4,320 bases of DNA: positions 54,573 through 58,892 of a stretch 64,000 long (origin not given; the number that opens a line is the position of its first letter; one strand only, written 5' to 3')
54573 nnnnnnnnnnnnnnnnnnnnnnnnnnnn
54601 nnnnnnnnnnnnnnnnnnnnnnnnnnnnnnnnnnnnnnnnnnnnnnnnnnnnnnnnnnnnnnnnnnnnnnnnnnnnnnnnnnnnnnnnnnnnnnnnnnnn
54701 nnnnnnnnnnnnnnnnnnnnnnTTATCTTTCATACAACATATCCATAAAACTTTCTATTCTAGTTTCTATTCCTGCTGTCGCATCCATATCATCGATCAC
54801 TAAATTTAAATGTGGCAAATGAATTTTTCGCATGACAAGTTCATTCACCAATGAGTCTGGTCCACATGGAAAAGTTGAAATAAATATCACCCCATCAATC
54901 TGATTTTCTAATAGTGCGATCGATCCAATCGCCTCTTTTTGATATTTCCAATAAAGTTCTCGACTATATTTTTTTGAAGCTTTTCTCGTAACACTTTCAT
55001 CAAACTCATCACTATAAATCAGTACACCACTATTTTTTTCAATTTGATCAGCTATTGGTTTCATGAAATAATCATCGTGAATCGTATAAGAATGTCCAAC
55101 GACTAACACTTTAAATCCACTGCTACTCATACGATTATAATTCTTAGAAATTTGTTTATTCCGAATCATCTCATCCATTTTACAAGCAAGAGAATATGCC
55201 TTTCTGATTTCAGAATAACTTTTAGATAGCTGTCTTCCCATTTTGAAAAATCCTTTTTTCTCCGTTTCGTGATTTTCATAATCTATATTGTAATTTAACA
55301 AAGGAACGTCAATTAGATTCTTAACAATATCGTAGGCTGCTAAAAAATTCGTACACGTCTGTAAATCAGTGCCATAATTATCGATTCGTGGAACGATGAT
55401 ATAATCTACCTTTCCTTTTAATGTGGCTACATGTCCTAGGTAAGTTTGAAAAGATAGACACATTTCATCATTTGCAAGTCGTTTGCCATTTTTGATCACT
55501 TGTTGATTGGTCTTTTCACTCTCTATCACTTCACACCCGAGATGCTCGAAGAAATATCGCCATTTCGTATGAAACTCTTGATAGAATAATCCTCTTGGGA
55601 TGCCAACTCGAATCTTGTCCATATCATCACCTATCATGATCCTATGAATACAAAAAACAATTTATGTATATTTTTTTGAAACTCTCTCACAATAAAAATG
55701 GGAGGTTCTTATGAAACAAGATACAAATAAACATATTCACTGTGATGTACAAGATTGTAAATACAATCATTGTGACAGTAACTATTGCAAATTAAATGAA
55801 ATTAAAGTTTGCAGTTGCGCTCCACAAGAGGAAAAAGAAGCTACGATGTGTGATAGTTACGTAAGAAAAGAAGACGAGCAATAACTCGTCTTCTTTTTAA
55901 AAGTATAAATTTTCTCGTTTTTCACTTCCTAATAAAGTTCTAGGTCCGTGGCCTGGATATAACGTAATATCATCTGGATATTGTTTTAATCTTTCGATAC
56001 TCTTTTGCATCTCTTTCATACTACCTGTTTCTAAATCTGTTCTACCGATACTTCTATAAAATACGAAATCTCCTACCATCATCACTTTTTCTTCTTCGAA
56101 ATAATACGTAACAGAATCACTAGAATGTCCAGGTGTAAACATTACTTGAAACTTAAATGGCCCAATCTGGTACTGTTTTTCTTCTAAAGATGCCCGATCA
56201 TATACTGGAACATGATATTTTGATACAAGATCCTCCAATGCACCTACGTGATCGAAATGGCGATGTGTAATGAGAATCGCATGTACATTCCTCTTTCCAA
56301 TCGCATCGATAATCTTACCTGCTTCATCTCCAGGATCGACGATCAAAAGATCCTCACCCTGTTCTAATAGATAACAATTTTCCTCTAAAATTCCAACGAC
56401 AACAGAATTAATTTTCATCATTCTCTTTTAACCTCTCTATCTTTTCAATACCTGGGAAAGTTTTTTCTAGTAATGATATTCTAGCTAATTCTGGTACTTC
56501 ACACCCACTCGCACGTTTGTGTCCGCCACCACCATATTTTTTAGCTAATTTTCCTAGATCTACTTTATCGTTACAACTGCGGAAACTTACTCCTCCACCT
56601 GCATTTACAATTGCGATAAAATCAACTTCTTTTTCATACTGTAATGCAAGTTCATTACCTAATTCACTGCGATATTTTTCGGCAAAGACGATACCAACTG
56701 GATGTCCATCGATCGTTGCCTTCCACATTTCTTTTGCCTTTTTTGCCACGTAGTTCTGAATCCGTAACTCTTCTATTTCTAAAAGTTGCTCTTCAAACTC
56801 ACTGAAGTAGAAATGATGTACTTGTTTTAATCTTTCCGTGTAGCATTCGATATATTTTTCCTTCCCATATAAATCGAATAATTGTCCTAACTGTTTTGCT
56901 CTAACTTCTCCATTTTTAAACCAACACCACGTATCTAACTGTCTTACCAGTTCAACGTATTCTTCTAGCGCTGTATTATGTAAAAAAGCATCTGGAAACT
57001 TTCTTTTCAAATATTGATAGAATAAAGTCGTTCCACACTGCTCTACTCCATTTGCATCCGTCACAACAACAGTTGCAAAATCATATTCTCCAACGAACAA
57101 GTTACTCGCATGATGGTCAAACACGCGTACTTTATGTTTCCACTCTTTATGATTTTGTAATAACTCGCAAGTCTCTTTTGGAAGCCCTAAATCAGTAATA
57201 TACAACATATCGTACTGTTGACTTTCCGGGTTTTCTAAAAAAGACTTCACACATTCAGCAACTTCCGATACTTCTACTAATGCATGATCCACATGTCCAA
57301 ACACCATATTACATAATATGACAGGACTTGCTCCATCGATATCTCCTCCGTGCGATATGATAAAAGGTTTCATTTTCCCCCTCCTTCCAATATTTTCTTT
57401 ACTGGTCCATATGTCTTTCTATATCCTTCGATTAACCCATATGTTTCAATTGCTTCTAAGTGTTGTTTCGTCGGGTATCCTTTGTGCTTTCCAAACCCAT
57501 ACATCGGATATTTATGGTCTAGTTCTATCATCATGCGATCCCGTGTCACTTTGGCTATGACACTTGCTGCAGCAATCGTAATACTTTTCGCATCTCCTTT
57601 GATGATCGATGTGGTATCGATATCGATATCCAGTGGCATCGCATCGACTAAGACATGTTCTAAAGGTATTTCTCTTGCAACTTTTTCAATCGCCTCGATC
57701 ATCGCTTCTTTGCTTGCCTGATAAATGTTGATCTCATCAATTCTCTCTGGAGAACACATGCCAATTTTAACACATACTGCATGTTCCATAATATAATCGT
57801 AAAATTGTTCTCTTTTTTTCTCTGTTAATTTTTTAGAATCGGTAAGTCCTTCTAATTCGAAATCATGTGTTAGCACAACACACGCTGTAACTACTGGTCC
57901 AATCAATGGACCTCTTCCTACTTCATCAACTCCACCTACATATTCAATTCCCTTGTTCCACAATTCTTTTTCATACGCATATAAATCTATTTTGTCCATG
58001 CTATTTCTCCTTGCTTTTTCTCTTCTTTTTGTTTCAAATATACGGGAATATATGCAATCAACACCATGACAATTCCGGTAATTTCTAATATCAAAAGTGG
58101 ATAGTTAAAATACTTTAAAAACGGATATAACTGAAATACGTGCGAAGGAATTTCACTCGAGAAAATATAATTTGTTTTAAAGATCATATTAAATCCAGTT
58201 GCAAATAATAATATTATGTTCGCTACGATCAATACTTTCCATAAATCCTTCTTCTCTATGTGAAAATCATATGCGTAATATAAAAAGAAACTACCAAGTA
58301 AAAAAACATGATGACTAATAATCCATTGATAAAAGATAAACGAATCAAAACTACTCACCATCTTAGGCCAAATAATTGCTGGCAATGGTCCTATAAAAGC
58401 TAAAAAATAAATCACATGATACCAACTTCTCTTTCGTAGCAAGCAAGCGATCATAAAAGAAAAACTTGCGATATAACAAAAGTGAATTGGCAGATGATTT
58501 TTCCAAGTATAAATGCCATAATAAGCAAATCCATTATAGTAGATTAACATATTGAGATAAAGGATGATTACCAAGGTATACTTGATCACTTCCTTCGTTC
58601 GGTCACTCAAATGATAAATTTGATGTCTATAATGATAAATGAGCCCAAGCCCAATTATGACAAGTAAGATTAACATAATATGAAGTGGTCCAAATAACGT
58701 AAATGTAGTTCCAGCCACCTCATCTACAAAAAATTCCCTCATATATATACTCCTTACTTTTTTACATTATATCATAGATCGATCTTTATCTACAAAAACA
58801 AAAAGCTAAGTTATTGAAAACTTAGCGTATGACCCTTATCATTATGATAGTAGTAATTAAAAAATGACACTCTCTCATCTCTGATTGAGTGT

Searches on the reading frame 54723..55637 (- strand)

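Call 7: search_protein_families(library=pfam, proteins=[window:54723-55637:-], max_evalue=0.001)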
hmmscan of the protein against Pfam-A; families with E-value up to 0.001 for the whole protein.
window:54723-55637:- (304 aa): 2 families
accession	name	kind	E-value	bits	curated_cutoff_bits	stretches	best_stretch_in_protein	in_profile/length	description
PF09989.15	DUF2229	-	7.8e-34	117.6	29.4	1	10-208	1-214/218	CoA enzyme activase uncharacterised domain (DUF2229)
PF06050.19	HGD-D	-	6.8e-06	26.3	28.4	1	241-301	278-342/342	2-hydroxyglutaryl-CoA dehydratase, D-component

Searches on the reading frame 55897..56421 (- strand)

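Call 7: search_protein_families(library=pfam, proteins=[window:55897-56421:-], max_evalue=0.001)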
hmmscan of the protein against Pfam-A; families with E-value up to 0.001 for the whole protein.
window:55897-56421:- (174 aa): 3 families
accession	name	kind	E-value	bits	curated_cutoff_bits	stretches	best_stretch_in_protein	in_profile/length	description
PF00753.33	Lactamase_B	-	1.7e-27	97.1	22.7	2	13-74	5-72/196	Metallo-beta-lactamase superfamily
PF13483.12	Lactamase_B_3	-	2.1e-06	28.2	24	1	12-71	5-61/160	Beta-lactamase superfamily domain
PF12706.13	Lactamase_B_2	-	9.1e-05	22.6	27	1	44-78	29-65/200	Beta-lactamase superfamily domain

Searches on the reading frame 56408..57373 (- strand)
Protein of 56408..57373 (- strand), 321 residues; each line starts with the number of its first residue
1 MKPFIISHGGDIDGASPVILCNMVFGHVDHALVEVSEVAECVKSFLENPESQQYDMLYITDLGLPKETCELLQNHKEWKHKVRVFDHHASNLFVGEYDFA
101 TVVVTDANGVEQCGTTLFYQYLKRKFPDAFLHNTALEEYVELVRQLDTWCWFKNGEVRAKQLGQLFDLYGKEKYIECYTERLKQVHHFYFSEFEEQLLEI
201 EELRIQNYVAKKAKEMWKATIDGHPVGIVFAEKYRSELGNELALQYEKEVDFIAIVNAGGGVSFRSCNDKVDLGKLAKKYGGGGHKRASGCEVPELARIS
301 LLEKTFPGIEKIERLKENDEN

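Call 7: search_protein_families(library=pfam, proteins=[window:56408-57373:-], max_evalue=0.001)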
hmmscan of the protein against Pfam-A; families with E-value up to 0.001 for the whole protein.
window:56408-57373:- (321 aa): 2 families
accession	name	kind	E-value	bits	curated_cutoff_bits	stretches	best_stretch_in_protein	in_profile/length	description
PF02272.25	DHHA1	-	1e-07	32.8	25.9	1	240-299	23-89/102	DHHA1 domain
PF01368.27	DHH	-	0.00045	20.9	28.1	1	4-126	3-106/125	DHH family, N-terminal domain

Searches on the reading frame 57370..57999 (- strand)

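Call 7: search_protein_families(library=pfam, proteins=[window:57370-57999:-], max_evalue=0.001)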
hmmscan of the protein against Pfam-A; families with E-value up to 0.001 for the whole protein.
window:57370-57999:- (209 aa): 1 family
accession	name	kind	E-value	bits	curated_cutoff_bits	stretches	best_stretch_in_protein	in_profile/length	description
PF01351.25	RNase_HII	-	1.5e-38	133.1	25.8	1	23-188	2-183/199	Ribonuclease HII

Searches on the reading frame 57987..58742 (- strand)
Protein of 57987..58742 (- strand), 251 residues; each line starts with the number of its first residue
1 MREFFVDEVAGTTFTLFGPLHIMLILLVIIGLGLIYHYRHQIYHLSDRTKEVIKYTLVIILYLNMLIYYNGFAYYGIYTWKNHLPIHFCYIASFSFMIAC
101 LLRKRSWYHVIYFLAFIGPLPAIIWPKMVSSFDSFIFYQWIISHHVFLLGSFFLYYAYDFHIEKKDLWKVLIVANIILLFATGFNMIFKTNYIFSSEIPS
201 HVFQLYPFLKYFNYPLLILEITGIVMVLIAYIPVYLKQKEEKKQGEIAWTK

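Call 7: search_protein_families(library=pfam, proteins=[window:57987-58742:-], max_evalue=0.001)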
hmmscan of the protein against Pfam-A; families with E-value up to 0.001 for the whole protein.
window:57987-58742:- (251 aa): 1 family
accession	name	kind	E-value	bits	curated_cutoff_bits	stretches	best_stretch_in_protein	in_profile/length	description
PF14808.11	TMEM164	-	3.6e-29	102.3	25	1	16-231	1-217/217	TMEM164 family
